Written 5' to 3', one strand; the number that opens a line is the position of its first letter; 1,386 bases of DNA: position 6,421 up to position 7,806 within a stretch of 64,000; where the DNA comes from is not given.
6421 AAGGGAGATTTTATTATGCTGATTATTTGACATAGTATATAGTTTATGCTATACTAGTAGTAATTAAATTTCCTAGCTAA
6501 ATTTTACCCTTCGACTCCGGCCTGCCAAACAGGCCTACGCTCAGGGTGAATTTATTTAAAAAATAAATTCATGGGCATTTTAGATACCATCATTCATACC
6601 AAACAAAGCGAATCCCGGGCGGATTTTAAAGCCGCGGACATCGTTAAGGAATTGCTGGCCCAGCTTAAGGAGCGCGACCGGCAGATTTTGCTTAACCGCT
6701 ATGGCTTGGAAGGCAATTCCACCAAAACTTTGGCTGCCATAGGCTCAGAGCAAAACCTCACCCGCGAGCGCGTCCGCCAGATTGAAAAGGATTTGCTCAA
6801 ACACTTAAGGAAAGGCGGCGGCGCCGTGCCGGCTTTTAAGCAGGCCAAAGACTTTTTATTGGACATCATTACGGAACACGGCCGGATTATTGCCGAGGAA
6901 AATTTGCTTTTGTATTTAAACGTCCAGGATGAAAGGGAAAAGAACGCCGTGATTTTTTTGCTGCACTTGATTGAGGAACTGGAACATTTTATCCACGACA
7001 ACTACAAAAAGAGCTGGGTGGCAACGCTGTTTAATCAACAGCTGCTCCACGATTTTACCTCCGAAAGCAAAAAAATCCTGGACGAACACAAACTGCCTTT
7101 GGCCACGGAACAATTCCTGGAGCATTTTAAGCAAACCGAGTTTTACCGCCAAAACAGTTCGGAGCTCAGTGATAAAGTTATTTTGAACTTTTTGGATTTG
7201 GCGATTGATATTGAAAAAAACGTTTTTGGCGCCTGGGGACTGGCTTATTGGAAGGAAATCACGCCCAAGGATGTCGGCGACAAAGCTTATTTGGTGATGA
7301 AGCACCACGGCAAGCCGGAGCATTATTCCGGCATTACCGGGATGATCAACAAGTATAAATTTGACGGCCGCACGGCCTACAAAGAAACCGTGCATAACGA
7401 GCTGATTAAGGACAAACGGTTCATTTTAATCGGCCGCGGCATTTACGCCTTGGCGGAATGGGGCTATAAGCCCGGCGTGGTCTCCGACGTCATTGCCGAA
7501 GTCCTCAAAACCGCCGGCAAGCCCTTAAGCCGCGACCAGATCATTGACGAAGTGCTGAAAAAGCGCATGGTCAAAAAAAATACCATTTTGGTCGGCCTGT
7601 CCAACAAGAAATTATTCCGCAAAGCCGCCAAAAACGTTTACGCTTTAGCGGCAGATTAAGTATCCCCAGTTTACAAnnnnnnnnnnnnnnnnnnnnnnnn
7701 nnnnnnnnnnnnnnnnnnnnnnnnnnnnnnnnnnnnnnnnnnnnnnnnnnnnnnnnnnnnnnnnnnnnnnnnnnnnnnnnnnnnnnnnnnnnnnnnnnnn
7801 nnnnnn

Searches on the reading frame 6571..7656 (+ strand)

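Call 3: search_protein_families(library=pfam, proteins=[window:6571-7656:+], max_evalue=0.1)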
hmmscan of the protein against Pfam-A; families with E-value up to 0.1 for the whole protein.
window:6571-7656:+ (362 aa): 2 families
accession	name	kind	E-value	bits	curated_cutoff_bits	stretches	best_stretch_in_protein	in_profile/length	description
PF04545.22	Sigma70_r4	-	2.8e-11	43.2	24.1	1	28-81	1-50/50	Sigma-70, region 4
PF05066.19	HARE-HTH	-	1.2e-08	35.6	25.9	2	238-297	6-71/71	HB1, ASXL, restriction endonuclease HTH domain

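Call 4: search_protein_families(library=ncbifam, proteins=[window:6571-7656:+], max_evalue=0.1)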
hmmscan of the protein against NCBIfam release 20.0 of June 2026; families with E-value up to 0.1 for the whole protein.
window:6571-7656:+ (362 aa): 33 families (the best 25 are shown)
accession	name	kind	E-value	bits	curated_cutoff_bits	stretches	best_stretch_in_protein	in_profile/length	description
TIGR02394.1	rpoS_proteo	equivalog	5.8e-15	55.6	378.7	1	20-81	211-272/285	RNA polymerase sigma factor RpoS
TIGR02393.1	RpoD_Cterm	equivalog_domain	5.1e-14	52.5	354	1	17-81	162-226/238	RNA polymerase sigma factor RpoD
NF041931.2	MzaA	equivalog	8.5e-14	51.3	800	1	20-81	642-703/726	MZA anti-phage system associated sigma-70 family RNA polymerase sigma factor MzaA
TIGR02997.1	Sig70-cyanoRpoD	subfamily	3.1e-13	49.6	384.5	1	24-80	242-298/298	RNA polymerase sigma factor, RpoD/SigA family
NF004208.0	PRK05658.1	equivalog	6.1e-13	48.6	555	1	23-81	560-618/631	RNA polymerase sigma factor RpoD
NF004207.0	PRK05657.1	equivalog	6.5e-13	48.7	394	1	4-81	235-315/329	RNA polymerase sigma factor RpoS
NF005920.0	PRK07921.1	subfamily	6.7e-13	48.3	464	1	17-83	253-318/328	RNA polymerase sigma factor SigB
NF004562.0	PRK05901.1-4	equivalog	3.1e-12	45.8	779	1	22-96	483-553/571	RNA polymerase sigma factor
NF005785.0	PRK07598.1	equivalog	1.2e-11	44.1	554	1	25-81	344-400/415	RNA polymerase sigma factor SigC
NF005642.0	PRK07405.1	subfamily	1.4e-11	44.2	524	1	25-84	251-310/318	RNA polymerase sigma factor SigD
NF004615.0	PRK05949.1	subfamily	6.7e-11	41.6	530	1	24-82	259-317/327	RNA polymerase sigma factor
NF005643.0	PRK07406.1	equivalog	1.1e-10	41.2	500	1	25-81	329-385/397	RNA polymerase sigma factor RpoD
NF006666.0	PRK09210.1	equivalog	1.5e-10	40.9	572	1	10-96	283-369/370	RNA polymerase sigma factor RpoD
NF005143.0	PRK06596.1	subfamily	1.5e-08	34.5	241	1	15-81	214-279/285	RNA polymerase factor sigma-32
NF004561.0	PRK05901.1-3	equivalog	2e-08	33.9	582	1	25-81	469-525/537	RNA polymerase sigma factor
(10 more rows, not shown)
